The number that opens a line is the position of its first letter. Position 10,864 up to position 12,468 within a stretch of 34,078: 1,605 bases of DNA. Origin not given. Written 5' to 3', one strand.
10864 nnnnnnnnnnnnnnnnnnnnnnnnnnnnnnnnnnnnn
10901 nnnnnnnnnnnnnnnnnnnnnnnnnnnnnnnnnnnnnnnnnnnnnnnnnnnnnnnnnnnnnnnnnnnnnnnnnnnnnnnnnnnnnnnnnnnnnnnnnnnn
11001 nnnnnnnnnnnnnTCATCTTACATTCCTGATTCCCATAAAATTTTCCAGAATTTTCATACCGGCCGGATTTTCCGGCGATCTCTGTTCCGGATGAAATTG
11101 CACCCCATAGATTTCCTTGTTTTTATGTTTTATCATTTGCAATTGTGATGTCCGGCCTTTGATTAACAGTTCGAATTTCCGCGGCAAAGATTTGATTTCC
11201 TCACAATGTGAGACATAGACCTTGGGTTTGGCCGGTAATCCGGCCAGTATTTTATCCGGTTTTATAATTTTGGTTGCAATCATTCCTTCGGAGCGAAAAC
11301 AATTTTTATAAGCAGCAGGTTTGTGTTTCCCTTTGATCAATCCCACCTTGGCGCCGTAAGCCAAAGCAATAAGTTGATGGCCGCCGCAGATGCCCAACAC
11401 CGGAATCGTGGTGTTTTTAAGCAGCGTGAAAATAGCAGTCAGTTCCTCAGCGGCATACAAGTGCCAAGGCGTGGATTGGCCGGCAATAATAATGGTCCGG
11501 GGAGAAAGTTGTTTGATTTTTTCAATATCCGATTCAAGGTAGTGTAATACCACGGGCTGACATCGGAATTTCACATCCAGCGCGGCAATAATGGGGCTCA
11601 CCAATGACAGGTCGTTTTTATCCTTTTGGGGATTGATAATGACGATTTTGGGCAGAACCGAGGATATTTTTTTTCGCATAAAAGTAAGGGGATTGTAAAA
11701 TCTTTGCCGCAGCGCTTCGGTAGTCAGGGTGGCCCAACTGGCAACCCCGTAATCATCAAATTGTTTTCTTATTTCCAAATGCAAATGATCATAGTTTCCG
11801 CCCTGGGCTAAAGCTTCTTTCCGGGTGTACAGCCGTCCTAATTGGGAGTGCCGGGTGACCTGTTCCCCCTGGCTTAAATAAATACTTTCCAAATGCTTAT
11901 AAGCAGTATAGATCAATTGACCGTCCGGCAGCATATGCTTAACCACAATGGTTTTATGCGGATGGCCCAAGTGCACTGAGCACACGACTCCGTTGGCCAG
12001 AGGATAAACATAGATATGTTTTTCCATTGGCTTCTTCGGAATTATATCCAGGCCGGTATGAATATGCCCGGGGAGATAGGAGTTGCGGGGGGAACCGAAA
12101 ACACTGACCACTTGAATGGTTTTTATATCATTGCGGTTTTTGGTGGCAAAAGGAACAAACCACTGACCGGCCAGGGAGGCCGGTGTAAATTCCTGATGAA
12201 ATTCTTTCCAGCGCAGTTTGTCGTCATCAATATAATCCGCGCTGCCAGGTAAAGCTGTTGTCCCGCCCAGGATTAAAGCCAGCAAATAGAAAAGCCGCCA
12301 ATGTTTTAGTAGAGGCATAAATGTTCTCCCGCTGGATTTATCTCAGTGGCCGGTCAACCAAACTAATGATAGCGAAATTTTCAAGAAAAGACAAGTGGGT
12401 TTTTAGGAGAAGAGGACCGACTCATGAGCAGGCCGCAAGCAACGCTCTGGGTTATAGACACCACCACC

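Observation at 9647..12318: Exported M23 peptidase fused to a class-I glutamine-amidotransferase fold, translationally coupled to a HEAT-like partner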

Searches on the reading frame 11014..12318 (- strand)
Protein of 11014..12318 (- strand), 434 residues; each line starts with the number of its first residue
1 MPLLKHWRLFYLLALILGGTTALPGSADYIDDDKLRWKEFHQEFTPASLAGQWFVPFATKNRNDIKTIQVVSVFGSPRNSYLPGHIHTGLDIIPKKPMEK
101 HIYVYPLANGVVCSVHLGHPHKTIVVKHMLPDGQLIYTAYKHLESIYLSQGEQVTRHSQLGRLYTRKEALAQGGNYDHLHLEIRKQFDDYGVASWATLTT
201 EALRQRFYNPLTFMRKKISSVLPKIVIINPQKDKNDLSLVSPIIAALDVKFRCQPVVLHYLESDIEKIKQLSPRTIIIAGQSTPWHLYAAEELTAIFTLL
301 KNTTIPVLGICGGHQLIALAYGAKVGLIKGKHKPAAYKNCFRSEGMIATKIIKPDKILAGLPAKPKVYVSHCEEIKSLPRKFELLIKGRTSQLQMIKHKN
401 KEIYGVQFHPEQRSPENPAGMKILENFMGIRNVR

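Call 6: search_protein_families(library=pfam, proteins=[window:11014-12318:-], max_evalue=0.01)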
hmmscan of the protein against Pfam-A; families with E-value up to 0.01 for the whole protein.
window:11014-12318:- (434 aa): 3 families
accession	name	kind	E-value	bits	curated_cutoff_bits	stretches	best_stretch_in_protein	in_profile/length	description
PF00117.34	GATase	-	1.6e-23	83.8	22.8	1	251-427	20-186/190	Glutamine amidotransferase class-I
PF01551.29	Peptidase_M23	-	9.1e-09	35.8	28.7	1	86-186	2-90/96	Peptidase family M23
PF07722.19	Peptidase_C26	-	6.1e-08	33.1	20.5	1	301-411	102-219/219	Peptidase C26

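Call 7: search_protein_families(library=ncbifam, proteins=[window:11014-12318:-], max_evalue=0.01)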
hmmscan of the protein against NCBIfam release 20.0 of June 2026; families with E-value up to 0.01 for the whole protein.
window:11014-12318:- (434 aa): 28 families (the best 25 are shown)
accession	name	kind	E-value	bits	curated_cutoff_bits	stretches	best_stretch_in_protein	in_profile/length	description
NF001975.0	PRK00758.1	equivalog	1.1e-29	103.4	198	1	263-430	35-181/185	GMP synthase subunit A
TIGR00888.1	guaA_Nterm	equivalog_domain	1.8e-29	102.5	172.15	1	261-428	30-181/188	glutamine-hydrolyzing GMP synthase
NF000848.1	PRK00074.1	equivalog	3.2e-20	72.2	400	1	259-428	28-184/512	glutamine-hydrolyzing GMP synthase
NF011201.0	PRK14607.1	equivalog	9.2e-18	64.2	670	1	258-432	30-190/534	bifunctional anthranilate synthase component II/anthranilate phosphoribosyltransferase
TIGR00566.1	trpG_papA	subfamily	2.4e-15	56.8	121.05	1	263-428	34-190/192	glutamine amidotransferase of anthranilate synthase or aminodeoxychorismate synthase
NF006562.0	PRK09065.1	equivalog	2.5e-15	56.7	205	1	284-412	74-190/242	glutamine amidotransferase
NF005743.0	PRK07567.1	equivalog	5e-15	55.4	264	1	281-413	70-193/245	glutamine amidotransferase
NF005946.0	PRK08007.1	equivalog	1.8e-12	47.2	332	1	265-428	36-185/187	aminodeoxychorismate synthase component 2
TIGR01368.1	CPSaseIIsmall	equivalog_domain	3.8e-12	45.8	307.35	1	249-329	194-271/361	glutamine-hydrolyzing carbamoyl-phosphate synthase small subunit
NF009475.0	PRK12838.1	equivalog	1.5e-11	43.9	221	1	250-414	189-337/359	carbamoyl phosphate synthase small subunit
NF005271.0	PRK06774.1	equivalog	2.2e-11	43.5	340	1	258-428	29-189/191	aminodeoxychorismate synthase component II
TIGR01823.1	PabB-fungal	equivalog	6.2e-11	41.3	442.55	1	293-430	75-203/742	aminodeoxychorismate synthase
NF006462.0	PRK08857.1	equivalog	1.2e-10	41.3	345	1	257-428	28-190/193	aminodeoxychorismate/anthranilate synthase component II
NF005849.0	PRK07765.1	equivalog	3.5e-10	39.5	308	1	296-427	68-188/219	aminodeoxychorismate/anthranilate synthase component II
NF005799.0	PRK07649.1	equivalog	6.7e-10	38.8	327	1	262-428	33-185/195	aminodeoxychorismate/anthranilate synthase component II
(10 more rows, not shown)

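Call 10: find_homologous_proteins(query=window:11014-12318:-, max_evalue=0.00001)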
Query window:11014-12318:- (434 aa): 471 proteins with E <= 0.00001 among 8000 candidates; the best 120 are listed.
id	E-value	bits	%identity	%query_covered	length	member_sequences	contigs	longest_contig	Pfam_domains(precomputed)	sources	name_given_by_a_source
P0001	4.3e-294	993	99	100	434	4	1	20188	PF01551.30,PF07722.20,PF00117.35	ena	-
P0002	3.4e-244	828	86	95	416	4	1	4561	PF01551.30,PF07722.20,PF00117.35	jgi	jgi:GMP synthase-like glutamine amidotransferase/murein DD-endopeptidase MepM/ murein hydrolase acti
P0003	3.0e-152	526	55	98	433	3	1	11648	PF01551.30,PF07722.20,PF00117.35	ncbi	-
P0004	2.4e-147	509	53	93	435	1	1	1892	PF01551.30,PF07722.20,PF00117.35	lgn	-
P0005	3.6e-143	496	52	97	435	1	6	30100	PF01551.30,PF07722.20,PF00117.35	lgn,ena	-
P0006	9.0e-142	491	51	97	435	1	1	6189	PF01551.30,PF07722.20,PF00117.35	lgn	-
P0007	9.1e-138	478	52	93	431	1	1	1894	PF01551.30,PF00117.35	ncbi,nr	ncbi:MAG: peptidoglycan DD-metalloendopeptidase family protein [bacterium]|nr:peptidoglycan DD-metal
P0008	4.1e-112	393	44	90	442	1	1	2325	PF01551.30,PF07722.20,PF00117.35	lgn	-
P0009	7.6e-75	270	53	53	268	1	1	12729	PF01551.30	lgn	-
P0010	5.9e-67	244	50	51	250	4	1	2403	PF01551.30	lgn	-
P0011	3.6e-65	239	49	48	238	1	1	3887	PF01551.30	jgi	-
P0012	1.0e-60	224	52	44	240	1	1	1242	PF01551.30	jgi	jgi:murein DD-endopeptidase MepM/ murein hydrolase activator NlpD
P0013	4.5e-60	222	49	44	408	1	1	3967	PF01551.30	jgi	jgi:murein DD-endopeptidase MepM/ murein hydrolase activator NlpD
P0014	9.0e-56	208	46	43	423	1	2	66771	PF01551.30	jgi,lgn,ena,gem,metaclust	metaclust:\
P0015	2.7e-50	190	46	43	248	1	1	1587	PF01551.30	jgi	jgi:murein DD-endopeptidase MepM/ murein hydrolase activator NlpD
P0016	1.0e-40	158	33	71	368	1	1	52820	PF01551.30,PF07722.20,PF00117.35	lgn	-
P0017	1.6e-40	157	37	52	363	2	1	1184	PF07722.20,PF00117.35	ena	-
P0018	7.1e-40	155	40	48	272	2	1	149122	PF07722.20,PF00117.35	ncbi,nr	ncbi:MAG: gamma-glutamyl-gamma-aminobutyrate hydrolase family protein [Spirochaetes bacterium]|nr:ga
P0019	2.2e-39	154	39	49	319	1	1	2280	PF07722.20,PF00117.35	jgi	jgi:GMP synthase-like glutamine amidotransferase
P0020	1.5e-38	151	38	50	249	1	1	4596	PF07722.20,PF00117.35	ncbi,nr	ncbi:MAG: gamma-glutamyl-gamma-aminobutyrate hydrolase family protein [Clostridia bacterium]|nr:gamm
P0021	3.1e-38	150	31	89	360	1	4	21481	PF07722.20,PF00117.35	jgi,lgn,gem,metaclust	metaclust:\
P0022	1.4e-37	148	39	47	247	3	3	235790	PF07722.20,PF00117.35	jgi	jgi:GMP synthase-like glutamine amidotransferase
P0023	6.1e-37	146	28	89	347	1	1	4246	PF07722.20,PF00117.35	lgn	-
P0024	7.8e-37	145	40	48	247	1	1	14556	PF07722.20,PF00117.35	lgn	-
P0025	9.8e-37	145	39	48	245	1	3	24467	PF07722.20,PF00117.35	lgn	-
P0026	1.0e-36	145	42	41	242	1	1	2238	PF07722.20,PF00117.35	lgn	-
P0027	2.0e-36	144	29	85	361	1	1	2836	PF07722.20,PF00117.35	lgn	-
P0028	5.8e-36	142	38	47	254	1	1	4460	PF07722.20,PF00117.35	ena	-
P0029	6.6e-36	142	37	47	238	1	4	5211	PF07722.20,PF00117.35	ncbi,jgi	-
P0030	1.7e-35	141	37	48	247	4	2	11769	PF07722.20,PF00117.35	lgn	-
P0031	2.2e-35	140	43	38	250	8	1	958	PF07722.20,PF00117.35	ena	-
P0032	6.6e-35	139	37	48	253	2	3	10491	PF07722.20,PF00117.35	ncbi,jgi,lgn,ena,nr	ncbi:MAG TPA: gamma-glutamyl-gamma-aminobutyrate hydrolase family protein [Spirochaetota bacterium]|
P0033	8.8e-35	138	38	42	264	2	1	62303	PF07722.20,PF00117.35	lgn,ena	-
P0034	1.5e-34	138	37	47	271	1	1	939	PF07722.20,PF00117.35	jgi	jgi:GMP synthase-like glutamine amidotransferase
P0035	3.0e-34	137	35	47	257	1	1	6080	PF07722.20,PF00117.35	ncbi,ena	-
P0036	2.1e-33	134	31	75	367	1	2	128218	PF07722.20,PF00117.35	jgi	jgi:GMP synthase (glutamine-hydrolysing)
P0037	2.9e-33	133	36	48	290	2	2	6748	PF07722.20,PF00117.35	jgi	-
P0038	3.0e-33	133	37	40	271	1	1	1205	PF07722.20,PF00117.35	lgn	-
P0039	3.1e-33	133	39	40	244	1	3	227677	PF07722.20,PF00117.35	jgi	jgi:GMP synthase (glutamine-hydrolysing)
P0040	8.1e-33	132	41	40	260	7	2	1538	PF07722.20,PF00117.35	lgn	-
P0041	8.7e-33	132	32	47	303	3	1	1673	PF07722.20,PF00117.35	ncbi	-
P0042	1.2e-32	131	34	52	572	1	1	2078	PF07722.20,PF00877.26,PF00117.35,PF18348.8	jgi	jgi:GMP synthase-like glutamine amidotransferase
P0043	2.5e-32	130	33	47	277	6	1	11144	PF07722.20,PF00117.35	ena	-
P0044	1.3e-31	128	35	48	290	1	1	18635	PF07722.20,PF00117.35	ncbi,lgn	-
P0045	2.9e-31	127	38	40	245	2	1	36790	PF07722.20,PF00117.35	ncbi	-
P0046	3.3e-31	127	38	41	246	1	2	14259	PF07722.20,PF00117.35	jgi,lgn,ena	-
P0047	5.0e-31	126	35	48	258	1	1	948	PF07722.20,PF00117.35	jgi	jgi:GMP synthase (glutamine-hydrolysing)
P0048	5.1e-31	126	30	78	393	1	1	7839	PF07722.20,PF00117.35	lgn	-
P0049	5.4e-31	126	35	53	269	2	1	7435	PF07722.20,PF00117.35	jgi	-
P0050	6.3e-31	126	33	48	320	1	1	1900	PF07722.20,PF00117.35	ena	-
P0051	1.3e-30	125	36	47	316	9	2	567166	PF07722.20,PF10518.15,PF00117.35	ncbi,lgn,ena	-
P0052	1.9e-30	124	27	71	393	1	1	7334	PF01551.30,PF07722.20,PF00117.35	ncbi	-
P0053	3.2e-30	123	34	53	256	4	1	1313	PF07722.20,PF00117.35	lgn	-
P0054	3.3e-30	123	34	40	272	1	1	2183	PF07722.20,PF00117.35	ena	-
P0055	1.1e-29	122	35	53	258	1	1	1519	PF00117.35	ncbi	-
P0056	1.7e-29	121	37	46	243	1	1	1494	PF07722.20,PF00117.35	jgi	jgi:GMP synthase (glutamine-hydrolysing)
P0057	1.7e-29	121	37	40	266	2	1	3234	PF07722.20,PF00117.35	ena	-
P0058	6.3e-29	119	34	53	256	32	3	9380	PF07722.20,PF00117.35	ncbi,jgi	jgi:GMP synthase-like glutamine amidotransferase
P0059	1.2e-28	118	35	52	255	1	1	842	PF07722.20,PF00117.35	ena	-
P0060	5.3e-28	116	36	47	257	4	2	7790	PF07722.20,PF00117.35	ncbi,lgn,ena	-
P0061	8.0e-28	116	34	53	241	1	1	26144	PF07722.20,PF00117.35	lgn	-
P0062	8.0e-28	116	35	53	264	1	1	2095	PF07722.20,PF00117.35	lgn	-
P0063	1.2e-27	115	32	56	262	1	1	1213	PF07722.20,PF00117.35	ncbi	-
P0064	1.4e-27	115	35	47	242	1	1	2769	PF07722.20,PF00117.35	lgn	-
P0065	1.8e-27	114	34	54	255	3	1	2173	PF00117.35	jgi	jgi:GMP synthase (glutamine-hydrolysing)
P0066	2.6e-27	114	35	40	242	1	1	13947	PF07722.20,PF00117.35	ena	-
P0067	3.5e-27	113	35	47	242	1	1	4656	PF07722.20,PF00117.35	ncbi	-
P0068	3.6e-27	113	34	40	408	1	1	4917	PF07722.20,PF00117.35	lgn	-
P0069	5.1e-27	113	36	44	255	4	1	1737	PF07722.20,PF00117.35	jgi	-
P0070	5.3e-27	113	37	40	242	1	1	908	PF07722.20,PF00117.35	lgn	-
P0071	6.9e-27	112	32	48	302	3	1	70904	PF07722.20,PF00117.35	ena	-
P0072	2.3e-26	111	40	35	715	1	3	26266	PF07722.20,PF00117.35,PF01244.28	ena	-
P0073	2.7e-26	111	32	53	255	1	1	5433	PF00117.35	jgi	jgi:GMP synthase (glutamine-hydrolysing)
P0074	2.7e-26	111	32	48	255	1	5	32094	PF07722.20,PF00117.35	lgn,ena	-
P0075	3.6e-26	110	32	53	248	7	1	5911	PF07722.20,PF00117.35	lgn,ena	-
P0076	3.7e-26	110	36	40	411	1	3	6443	PF07722.20,PF00117.35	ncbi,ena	-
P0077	4.0e-26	110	31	54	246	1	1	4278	PF07722.20,PF00117.35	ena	-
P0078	4.4e-26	110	35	43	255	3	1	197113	PF07722.20,PF00117.35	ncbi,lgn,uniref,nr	ncbi:MAG: gamma-glutamyl-gamma-aminobutyrate hydrolase family protein [Deltaproteobacteria bacterium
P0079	4.6e-26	110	33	53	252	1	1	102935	PF07722.20,PF00117.35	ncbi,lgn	-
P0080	5.6e-26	109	34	41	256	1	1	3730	PF07722.20,PF00117.35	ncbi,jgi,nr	ncbi:MAG: gamma-glutamyl-gamma-aminobutyrate hydrolase family protein [Deltaproteobacteria bacterium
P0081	5.6e-26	109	36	43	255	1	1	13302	PF00117.35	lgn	-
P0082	1.5e-25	108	36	40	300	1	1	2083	PF07722.20,PF00117.35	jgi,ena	-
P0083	2.3e-25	107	33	55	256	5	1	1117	PF00117.35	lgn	-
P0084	3.2e-25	107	35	43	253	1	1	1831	PF00117.35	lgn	-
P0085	8.4e-25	106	32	53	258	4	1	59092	PF07722.20,PF00117.35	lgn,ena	-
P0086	8.7e-25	106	33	53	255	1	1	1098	PF00117.35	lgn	-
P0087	9.1e-25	105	33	53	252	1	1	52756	PF07722.20,PF00117.35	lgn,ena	-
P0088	1.5e-24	105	39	36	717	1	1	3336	PF07722.20,PF00117.35,PF01244.28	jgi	jgi:membrane dipeptidase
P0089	1.5e-24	105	26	56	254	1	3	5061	PF07722.20,PF00117.35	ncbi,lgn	-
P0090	2.2e-24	104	33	44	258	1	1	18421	PF00117.35,PF07685.21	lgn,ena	-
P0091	3.6e-24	103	31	51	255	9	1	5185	PF00117.35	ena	-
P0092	5.1e-24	103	33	40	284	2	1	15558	PF07722.20,PF00117.35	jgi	-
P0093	8.1e-24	102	35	40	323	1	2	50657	PF07722.20,PF00117.35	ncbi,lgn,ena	-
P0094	1.3e-23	102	35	40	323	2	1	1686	PF07722.20,PF00117.35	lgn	-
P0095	1.4e-23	102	34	40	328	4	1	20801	PF07722.20,PF00117.35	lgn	-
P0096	1.6e-23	101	33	41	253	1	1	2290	PF07722.20,PF00117.35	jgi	jgi:GMP synthase (glutamine-hydrolysing)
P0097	3.1e-23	100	29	51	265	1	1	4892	PF07722.20,PF00117.35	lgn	-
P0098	4.9e-23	100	33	51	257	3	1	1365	PF07722.20,PF00117.35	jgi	-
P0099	7.1e-23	99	32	43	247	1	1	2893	PF07722.20,PF00117.35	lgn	-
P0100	1.0e-22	99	35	40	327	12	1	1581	PF07722.20,PF00117.35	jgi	-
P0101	1.2e-22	99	36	40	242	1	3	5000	PF07722.20,PF00117.35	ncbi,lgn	-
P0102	3.3e-21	94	33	48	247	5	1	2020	PF07722.20,PF00117.35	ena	-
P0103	3.8e-21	94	33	41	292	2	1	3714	PF07722.20,PF00117.35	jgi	jgi:GMP synthase-like glutamine amidotransferase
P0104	5.6e-21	93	30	41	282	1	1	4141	PF07722.20,PF00117.35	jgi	-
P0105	8.1e-21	92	37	42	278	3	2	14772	PF07722.20,PF00117.35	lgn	-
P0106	8.9e-21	92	38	35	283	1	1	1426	PF07722.20,PF00117.35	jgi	jgi:GMP synthase-like glutamine amidotransferase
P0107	1.4e-20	92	35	40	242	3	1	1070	PF07722.20,PF00117.35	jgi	jgi:GMP synthase (glutamine-hydrolysing)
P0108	3.7e-20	90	33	39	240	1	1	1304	PF07722.20,PF00117.35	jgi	jgi:GMP synthase-like glutamine amidotransferase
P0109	7.6e-20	89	29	47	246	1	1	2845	PF07722.20,PF00117.35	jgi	jgi:GMP synthase-like glutamine amidotransferase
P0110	9.0e-20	89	31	41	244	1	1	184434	PF07722.20,PF00117.35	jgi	jgi:GMP synthase (glutamine-hydrolysing)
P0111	1.2e-19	89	34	43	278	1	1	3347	PF07722.20,PF00117.35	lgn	-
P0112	1.3e-19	89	34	41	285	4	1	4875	PF07722.20,PF00117.35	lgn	-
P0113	1.4e-19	88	36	38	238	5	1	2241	PF07722.20,PF00117.35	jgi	-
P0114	3.6e-19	87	32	47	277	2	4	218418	PF07722.20,PF00117.35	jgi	-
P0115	3.8e-19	87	33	40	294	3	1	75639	PF07722.20,PF00117.35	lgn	-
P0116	5.1e-19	87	30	39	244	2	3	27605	PF07722.20,PF00117.35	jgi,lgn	jgi:GMP synthase (glutamine-hydrolysing)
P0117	5.6e-19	86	35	39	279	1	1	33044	PF07722.20,PF00117.35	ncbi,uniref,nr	ncbi:MAG: gamma-glutamyl-gamma-aminobutyrate hydrolase family protein [Desulfomonile tiedjei]|uniref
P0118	7.2e-19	86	30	40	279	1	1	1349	PF07722.20,PF00117.35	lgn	-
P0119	7.2e-19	86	32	41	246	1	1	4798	PF07722.20,PF00117.35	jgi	jgi:GMP synthase-like glutamine amidotransferase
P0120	1.3e-18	85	34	40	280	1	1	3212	PF07722.20,PF00117.35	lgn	-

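Call 12: find_encoding_contigs(protein=P0005, flank=8000, max_places=4)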
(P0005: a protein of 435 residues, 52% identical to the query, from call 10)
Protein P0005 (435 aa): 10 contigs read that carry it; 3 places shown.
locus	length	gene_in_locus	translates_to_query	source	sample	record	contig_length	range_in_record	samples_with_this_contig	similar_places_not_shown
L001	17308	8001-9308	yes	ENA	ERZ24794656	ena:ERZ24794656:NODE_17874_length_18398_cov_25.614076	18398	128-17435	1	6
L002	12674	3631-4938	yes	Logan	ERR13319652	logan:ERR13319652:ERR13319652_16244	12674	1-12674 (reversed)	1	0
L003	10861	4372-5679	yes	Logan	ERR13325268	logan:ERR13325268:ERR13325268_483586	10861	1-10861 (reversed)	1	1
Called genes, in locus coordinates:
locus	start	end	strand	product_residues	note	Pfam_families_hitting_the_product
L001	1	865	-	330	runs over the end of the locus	?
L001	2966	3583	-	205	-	PF01541:GIY-YIG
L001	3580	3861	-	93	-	-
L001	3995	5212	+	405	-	-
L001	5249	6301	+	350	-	PF05157:MshEN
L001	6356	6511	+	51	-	-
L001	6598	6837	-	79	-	-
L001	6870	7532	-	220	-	-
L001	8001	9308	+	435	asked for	PF01551:Peptidase_M23, PF00117:GATase, PF07722:Peptidase_C26 (weak)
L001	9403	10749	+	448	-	PF06347:SH3_4 (weak), PF08239:SH3_3, PF03734:YkuD, PF06940:DUF1287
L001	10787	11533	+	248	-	-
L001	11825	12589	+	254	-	PF03411:Peptidase_M74 (weak)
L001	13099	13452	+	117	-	PF21866:DUF6915 (weak)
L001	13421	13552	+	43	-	-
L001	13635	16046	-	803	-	-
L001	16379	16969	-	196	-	-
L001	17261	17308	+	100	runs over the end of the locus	-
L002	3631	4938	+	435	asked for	PF01551:Peptidase_M23, PF00117:GATase, PF07722:Peptidase_C26 (weak)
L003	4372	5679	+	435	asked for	PF01551:Peptidase_M23, PF00117:GATase, PF07722:Peptidase_C26 (weak)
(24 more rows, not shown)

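Call 13: find_encoding_contigs(protein=P0003, flank=8000, max_places=3)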
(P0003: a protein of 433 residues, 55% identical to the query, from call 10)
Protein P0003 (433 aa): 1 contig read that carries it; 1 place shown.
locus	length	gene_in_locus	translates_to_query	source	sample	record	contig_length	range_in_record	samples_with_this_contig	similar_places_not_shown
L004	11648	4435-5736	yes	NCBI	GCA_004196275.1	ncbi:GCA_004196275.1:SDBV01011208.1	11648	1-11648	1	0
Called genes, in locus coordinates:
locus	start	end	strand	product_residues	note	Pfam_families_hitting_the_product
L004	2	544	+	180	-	?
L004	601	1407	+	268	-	-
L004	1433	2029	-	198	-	PF12917:YfbR-like, PF13023:HD_3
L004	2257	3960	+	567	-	PF13600:DUF4140, PF13598:DUF4139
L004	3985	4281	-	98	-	-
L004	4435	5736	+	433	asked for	PF01551:Peptidase_M23, PF00117:GATase, PF07722:Peptidase_C26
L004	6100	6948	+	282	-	PF02086:MethyltransfD12 (faint), PF01555:N6_N4_Mtase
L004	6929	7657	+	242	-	PF14511:RE_EcoO109I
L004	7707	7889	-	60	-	-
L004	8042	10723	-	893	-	PF13510:Fer2_4, PF10588:NADH-G_4Fe-4S_3, PF22117:Fer4_Nqo3, PF00037:Fer4 (faint), PF12837:Fer4_6 (faint), PF04879:Molybdop_Fe4S4, PF00384:Molybdopterin, PF01568:Molydop_binding, +1 more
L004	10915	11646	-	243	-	?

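Call 14: find_encoding_contigs(protein=P0002, flank=8000, max_places=3)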
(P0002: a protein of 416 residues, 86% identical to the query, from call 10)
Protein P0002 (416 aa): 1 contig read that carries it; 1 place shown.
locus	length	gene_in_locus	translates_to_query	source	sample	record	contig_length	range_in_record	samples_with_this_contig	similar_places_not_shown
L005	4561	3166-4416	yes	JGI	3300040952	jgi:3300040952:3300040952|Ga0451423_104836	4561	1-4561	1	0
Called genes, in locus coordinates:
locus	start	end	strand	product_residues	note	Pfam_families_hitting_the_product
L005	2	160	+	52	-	?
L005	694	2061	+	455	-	-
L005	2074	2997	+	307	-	PF19572:PorV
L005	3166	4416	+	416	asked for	PF01551:Peptidase_M23, PF00117:GATase, PF07722:Peptidase_C26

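Call 15: find_encoding_contigs(protein=P0006, flank=8000, max_places=3)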
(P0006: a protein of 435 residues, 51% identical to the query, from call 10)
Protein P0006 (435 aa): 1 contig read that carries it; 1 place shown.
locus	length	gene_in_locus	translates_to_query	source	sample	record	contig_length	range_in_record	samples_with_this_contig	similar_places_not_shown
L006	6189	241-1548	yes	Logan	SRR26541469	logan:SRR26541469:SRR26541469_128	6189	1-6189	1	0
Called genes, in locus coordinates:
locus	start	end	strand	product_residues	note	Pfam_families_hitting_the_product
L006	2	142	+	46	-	?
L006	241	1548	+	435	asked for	PF01551:Peptidase_M23, PF00117:GATase, PF07722:Peptidase_C26 (weak)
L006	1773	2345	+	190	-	PF02525:Flavodoxin_2, PF03358:FMN_red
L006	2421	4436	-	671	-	PF04932:Wzy_C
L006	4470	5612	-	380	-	-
